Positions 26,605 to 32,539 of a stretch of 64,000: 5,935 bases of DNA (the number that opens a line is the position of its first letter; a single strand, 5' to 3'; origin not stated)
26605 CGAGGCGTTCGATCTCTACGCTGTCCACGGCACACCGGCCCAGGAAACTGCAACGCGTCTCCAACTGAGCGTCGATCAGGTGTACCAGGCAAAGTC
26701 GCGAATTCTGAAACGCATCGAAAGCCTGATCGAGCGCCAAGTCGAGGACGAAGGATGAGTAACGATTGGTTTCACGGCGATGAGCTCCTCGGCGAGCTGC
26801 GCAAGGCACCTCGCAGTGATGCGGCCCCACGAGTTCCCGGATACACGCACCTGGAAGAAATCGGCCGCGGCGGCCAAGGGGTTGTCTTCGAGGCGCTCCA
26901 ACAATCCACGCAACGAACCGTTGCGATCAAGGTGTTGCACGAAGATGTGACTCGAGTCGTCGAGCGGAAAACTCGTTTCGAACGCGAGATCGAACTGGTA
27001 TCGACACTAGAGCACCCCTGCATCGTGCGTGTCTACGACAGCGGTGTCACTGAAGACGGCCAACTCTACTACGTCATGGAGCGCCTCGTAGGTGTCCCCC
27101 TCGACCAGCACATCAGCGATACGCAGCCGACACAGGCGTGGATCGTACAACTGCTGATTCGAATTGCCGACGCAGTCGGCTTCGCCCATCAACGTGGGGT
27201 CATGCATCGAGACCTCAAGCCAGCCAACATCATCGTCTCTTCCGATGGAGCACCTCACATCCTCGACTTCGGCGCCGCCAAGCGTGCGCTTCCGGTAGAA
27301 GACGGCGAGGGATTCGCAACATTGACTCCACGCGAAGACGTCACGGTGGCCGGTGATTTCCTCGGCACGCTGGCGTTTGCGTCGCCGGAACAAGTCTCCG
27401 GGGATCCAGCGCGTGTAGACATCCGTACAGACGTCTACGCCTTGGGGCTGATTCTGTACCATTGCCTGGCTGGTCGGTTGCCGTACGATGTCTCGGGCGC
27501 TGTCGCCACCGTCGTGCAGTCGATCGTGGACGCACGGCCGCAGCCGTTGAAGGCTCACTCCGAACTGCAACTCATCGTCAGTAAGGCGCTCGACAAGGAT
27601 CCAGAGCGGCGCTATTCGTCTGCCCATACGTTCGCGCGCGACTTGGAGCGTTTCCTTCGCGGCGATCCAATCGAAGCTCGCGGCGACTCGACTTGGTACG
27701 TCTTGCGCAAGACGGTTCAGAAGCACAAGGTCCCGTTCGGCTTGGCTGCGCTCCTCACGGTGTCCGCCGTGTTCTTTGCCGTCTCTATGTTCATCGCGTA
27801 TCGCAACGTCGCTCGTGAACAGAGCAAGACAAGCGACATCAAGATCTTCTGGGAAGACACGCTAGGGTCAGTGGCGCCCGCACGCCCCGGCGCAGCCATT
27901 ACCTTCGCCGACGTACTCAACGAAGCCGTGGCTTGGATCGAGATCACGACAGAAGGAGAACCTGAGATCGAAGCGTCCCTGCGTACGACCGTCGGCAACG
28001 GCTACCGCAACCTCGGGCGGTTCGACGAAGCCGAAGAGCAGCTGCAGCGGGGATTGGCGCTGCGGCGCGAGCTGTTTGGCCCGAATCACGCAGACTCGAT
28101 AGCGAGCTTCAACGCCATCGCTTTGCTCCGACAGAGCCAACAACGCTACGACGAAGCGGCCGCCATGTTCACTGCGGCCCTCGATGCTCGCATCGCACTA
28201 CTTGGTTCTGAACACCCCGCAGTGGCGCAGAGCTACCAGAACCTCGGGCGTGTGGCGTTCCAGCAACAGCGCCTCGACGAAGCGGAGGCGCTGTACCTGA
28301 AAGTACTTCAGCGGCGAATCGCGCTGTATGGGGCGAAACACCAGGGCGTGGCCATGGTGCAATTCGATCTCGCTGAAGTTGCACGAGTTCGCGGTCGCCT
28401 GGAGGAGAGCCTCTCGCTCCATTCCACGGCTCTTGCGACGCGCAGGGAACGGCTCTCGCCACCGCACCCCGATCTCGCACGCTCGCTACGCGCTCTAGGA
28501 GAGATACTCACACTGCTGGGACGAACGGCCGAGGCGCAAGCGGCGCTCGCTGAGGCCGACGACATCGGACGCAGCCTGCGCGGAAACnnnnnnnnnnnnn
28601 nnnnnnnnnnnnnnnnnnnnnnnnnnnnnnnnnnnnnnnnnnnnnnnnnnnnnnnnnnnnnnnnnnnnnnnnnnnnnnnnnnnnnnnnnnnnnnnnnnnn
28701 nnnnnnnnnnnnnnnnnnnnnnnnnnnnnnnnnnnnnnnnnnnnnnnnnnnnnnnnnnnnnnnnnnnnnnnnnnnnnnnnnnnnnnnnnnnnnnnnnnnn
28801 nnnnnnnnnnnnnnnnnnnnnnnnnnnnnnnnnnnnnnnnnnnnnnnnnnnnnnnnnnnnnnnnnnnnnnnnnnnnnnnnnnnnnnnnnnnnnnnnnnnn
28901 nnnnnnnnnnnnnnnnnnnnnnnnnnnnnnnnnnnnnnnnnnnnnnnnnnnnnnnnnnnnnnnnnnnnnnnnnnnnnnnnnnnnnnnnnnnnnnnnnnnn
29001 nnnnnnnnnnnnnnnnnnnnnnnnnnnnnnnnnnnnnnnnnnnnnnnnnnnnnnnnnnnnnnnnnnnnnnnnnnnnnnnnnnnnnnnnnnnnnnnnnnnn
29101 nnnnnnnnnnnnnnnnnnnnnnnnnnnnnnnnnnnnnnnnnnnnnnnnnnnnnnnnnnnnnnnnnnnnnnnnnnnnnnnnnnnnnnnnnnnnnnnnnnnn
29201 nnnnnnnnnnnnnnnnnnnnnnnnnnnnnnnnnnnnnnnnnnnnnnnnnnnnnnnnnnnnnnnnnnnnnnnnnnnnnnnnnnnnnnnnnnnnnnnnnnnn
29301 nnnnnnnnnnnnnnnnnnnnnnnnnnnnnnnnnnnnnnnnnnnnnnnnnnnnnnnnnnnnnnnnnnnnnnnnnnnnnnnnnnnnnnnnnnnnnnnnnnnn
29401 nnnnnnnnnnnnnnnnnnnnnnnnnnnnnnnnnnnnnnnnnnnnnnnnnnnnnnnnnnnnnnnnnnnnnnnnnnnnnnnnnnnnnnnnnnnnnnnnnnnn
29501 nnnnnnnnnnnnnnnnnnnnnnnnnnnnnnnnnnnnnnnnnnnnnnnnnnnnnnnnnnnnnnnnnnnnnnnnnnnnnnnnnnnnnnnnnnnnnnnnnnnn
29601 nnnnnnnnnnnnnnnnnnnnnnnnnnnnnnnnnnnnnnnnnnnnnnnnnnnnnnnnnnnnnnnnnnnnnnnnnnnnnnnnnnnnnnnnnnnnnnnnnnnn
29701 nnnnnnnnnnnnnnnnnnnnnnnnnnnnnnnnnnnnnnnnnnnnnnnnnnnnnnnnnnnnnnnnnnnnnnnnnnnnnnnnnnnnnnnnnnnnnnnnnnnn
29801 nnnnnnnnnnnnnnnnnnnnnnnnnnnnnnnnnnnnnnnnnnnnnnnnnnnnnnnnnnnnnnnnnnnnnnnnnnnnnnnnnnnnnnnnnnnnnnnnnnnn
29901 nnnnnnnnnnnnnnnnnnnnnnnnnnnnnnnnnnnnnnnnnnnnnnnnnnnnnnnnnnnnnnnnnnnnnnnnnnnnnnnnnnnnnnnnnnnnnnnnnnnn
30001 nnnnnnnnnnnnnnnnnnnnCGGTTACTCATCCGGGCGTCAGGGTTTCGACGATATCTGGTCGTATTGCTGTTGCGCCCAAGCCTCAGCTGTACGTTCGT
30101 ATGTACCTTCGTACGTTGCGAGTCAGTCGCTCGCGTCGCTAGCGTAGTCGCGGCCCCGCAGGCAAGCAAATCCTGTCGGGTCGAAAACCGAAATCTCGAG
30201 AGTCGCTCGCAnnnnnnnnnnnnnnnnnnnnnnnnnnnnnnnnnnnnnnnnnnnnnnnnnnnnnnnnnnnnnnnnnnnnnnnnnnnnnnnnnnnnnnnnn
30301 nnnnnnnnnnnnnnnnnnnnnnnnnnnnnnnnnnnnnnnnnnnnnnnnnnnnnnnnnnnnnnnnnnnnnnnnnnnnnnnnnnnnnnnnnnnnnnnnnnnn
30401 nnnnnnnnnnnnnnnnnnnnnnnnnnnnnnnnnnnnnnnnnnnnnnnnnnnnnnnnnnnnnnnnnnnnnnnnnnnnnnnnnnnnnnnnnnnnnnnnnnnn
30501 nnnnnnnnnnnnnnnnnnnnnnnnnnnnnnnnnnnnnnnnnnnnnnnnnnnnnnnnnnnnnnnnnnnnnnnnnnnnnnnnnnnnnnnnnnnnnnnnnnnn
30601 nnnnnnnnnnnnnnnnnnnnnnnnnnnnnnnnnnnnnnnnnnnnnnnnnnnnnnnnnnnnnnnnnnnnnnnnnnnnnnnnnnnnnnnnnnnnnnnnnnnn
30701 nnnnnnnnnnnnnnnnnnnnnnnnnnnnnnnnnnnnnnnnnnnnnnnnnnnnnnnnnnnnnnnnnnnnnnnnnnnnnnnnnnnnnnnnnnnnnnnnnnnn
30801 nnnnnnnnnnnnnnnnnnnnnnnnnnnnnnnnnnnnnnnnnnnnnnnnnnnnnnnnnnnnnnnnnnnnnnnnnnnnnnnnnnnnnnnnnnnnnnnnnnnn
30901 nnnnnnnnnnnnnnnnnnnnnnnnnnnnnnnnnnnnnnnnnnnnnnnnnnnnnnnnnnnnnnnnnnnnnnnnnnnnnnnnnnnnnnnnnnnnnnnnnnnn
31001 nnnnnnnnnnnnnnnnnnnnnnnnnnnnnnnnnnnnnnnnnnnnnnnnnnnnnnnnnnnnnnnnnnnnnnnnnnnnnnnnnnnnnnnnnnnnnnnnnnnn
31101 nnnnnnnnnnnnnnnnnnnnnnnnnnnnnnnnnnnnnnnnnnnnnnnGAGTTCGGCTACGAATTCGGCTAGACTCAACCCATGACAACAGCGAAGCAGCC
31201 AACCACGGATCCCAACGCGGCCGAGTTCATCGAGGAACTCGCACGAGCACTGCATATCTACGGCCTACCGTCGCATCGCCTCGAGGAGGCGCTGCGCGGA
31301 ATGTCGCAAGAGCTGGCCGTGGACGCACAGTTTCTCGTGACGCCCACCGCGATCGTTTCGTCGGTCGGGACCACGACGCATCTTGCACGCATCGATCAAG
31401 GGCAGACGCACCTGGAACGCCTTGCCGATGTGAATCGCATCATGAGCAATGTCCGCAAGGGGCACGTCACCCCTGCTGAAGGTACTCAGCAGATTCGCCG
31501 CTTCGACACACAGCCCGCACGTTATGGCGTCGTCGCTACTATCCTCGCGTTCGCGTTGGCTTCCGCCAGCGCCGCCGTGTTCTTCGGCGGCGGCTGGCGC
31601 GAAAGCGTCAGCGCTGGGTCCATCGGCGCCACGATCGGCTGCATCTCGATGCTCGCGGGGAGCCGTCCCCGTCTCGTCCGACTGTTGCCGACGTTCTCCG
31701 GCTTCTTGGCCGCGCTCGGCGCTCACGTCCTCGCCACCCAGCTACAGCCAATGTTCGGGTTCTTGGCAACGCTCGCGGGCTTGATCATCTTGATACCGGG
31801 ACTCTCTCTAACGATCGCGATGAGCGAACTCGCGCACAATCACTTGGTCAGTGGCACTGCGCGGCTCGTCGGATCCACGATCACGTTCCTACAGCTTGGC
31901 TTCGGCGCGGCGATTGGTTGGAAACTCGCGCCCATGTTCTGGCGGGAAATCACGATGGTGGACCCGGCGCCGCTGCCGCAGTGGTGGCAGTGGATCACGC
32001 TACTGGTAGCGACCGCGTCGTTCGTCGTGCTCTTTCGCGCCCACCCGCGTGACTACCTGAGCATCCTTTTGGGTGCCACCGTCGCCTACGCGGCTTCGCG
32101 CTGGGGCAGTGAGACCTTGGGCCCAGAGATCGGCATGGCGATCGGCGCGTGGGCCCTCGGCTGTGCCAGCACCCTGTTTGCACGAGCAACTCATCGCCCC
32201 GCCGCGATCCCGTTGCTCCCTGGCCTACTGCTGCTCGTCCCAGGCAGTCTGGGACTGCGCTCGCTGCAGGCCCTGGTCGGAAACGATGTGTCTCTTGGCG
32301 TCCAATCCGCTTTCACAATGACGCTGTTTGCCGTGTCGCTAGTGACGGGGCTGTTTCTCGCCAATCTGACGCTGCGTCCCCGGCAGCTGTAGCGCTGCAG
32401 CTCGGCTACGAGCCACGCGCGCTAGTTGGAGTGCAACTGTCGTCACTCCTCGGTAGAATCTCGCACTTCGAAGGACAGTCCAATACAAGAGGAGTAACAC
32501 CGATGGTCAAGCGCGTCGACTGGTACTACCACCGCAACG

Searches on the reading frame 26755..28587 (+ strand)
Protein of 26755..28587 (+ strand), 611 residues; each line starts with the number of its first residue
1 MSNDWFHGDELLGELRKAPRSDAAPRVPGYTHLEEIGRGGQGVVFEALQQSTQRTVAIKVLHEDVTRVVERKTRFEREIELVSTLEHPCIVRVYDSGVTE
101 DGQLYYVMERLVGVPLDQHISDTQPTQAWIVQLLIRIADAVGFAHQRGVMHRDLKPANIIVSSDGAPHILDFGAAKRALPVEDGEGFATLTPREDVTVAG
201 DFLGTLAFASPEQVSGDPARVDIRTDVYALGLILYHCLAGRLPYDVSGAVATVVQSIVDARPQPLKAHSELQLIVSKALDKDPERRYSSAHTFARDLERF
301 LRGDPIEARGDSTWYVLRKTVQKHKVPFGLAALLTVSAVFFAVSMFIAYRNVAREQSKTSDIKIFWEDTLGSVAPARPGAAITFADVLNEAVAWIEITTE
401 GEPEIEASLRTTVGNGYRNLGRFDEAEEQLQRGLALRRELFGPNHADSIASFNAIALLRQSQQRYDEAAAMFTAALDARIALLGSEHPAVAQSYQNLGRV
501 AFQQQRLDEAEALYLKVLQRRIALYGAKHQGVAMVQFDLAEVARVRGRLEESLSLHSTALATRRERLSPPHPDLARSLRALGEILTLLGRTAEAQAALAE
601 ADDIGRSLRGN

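Call 53: search_protein_families(library=pfam, proteins=[window:26755-28587:+], max_evalue=0.001)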
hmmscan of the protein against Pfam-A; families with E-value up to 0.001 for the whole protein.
window:26755-28587:+ (611 aa): 15 families
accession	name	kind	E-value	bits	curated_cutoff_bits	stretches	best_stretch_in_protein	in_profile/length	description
PF00069.31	Pkinase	-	1.9e-43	149.2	31.7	1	30-292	1-257/263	Protein kinase domain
PF13424.12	TPR_12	-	2.8e-43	146.4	30.1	4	450-521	4-75/77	Tetratricopeptide repeat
PF13374.12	TPR_10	-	6.4e-30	102.7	27.5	3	490-530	1-41/42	Tetratricopeptide repeat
PF07714.23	PK_Tyr_Ser-Thr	-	1.3e-24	87.4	23.1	1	33-288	4-250/258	Protein tyrosine and serine/threonine kinase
PF24885.1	TPR_NPHP3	-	5.5e-16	59.1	100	2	405-519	98-211/239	Nephrocystin-3 TPR domain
PF07719.23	TPR_2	-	5.4e-12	45.3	27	0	491-519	1-29/34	Tetratricopeptide repeat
PF00515.34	TPR_1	-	7.2e-12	45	27.8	0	491-520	1-30/34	Tetratricopeptide repeat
PF13181.12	TPR_8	-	4.4e-11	42.5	25.7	0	491-519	1-29/34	Tetratricopeptide repeat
PF13432.12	TPR_16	-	9.8e-11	42.3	32.7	1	454-520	2-60/65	Tetratricopeptide repeat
PF13176.12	TPR_7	-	2.6e-08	33.8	27.9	0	453-479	3-29/36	Tetratricopeptide repeat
PF03109.22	ABC1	-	1.2e-07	31.5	22.9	1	104-177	143-216/244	ABC1 atypical kinase-like domain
PF07721.20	TPR_4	-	2.4e-06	28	27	0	496-513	6-23/26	Tetratricopeptide repeat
PF14559.12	TPR_19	-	4.8e-06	27.3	25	0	462-518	4-52/68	Tetratricopeptide repeat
PF01636.29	APH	-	1.7e-05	25.1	23.2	1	124-183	144-205/239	Phosphotransferase enzyme family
PF13431.12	TPR_17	-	0.00037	21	24.4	0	487-512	9-34/34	Tetratricopeptide repeat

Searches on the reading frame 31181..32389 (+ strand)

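Call 53: search_protein_families(library=pfam, proteins=[window:31181-32389:+], max_evalue=0.001)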
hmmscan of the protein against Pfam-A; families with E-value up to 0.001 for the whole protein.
window:31181-32389:+ (403 aa): 2 families
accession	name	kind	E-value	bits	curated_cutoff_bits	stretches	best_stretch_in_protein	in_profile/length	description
PF06738.18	ThrE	-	3.2e-55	187.7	26.3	2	16-249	2-240/241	Putative threonine/serine exporter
PF12821.13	ThrE_2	-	4.4e-16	59.7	27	1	272-395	3-127/129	Threonine/Serine exporter, ThrE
